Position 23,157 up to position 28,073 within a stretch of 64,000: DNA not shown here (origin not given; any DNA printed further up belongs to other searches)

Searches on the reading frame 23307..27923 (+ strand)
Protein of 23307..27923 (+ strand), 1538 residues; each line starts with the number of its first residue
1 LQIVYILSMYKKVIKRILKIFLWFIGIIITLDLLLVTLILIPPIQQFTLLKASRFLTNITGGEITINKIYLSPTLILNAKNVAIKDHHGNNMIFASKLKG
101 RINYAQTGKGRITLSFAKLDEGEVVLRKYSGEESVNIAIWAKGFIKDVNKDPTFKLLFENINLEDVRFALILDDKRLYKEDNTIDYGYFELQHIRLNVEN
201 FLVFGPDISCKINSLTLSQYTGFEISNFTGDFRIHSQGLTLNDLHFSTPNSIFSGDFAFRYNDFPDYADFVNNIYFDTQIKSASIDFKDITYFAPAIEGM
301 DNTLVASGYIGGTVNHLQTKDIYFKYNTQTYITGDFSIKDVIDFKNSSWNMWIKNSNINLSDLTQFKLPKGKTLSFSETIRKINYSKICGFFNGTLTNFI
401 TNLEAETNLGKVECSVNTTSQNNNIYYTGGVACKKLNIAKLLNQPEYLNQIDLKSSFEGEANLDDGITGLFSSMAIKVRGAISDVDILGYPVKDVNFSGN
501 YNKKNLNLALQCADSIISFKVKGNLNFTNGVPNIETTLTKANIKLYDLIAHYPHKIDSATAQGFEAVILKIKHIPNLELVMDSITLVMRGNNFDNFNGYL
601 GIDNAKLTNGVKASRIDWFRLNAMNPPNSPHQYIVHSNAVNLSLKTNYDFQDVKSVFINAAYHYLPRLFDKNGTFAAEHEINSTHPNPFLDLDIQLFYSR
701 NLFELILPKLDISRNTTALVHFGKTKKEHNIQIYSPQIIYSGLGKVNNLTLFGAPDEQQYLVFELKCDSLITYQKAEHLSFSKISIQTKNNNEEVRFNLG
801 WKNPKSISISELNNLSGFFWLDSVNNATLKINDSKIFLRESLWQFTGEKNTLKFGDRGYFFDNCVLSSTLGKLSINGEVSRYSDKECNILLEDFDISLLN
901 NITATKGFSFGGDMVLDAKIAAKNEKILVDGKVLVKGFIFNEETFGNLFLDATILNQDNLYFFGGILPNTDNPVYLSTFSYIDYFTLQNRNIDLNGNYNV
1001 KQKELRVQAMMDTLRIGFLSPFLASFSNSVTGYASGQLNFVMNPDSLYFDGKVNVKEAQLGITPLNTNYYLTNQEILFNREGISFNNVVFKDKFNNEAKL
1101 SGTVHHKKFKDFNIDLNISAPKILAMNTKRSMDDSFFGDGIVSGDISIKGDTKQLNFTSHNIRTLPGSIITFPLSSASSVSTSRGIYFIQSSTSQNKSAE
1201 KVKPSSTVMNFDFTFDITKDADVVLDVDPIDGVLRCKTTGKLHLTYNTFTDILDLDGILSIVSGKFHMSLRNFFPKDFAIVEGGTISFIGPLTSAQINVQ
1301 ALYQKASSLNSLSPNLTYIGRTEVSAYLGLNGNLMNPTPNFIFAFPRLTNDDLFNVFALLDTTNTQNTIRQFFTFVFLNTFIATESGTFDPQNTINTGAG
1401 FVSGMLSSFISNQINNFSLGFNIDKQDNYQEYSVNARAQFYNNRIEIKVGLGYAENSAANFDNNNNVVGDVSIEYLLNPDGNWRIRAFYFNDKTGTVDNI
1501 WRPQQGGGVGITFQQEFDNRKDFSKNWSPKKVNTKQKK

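Call 6: search_protein_families(library=ncbifam, proteins=[window:23307-27923:+], max_evalue=0.01)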
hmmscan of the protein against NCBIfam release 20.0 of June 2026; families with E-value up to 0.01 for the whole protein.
window:23307-27923:+ (1538 aa): 0 families

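Call 7: search_protein_families(library=pfam, proteins=[window:23307-27923:+], max_evalue=0.01)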
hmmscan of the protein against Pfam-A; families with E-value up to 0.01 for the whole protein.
window:23307-27923:+ (1538 aa): 2 families
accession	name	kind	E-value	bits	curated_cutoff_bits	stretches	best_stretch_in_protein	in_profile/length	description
PF04357.19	TamB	-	2.5e-39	136.1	22.4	1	1091-1517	4-381/381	TamB, inner membrane protein subunit of TAM complex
PF05359.17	DUF748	-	9.7e-05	21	50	1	13-194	10-187/1037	Domain of Unknown Function (DUF748)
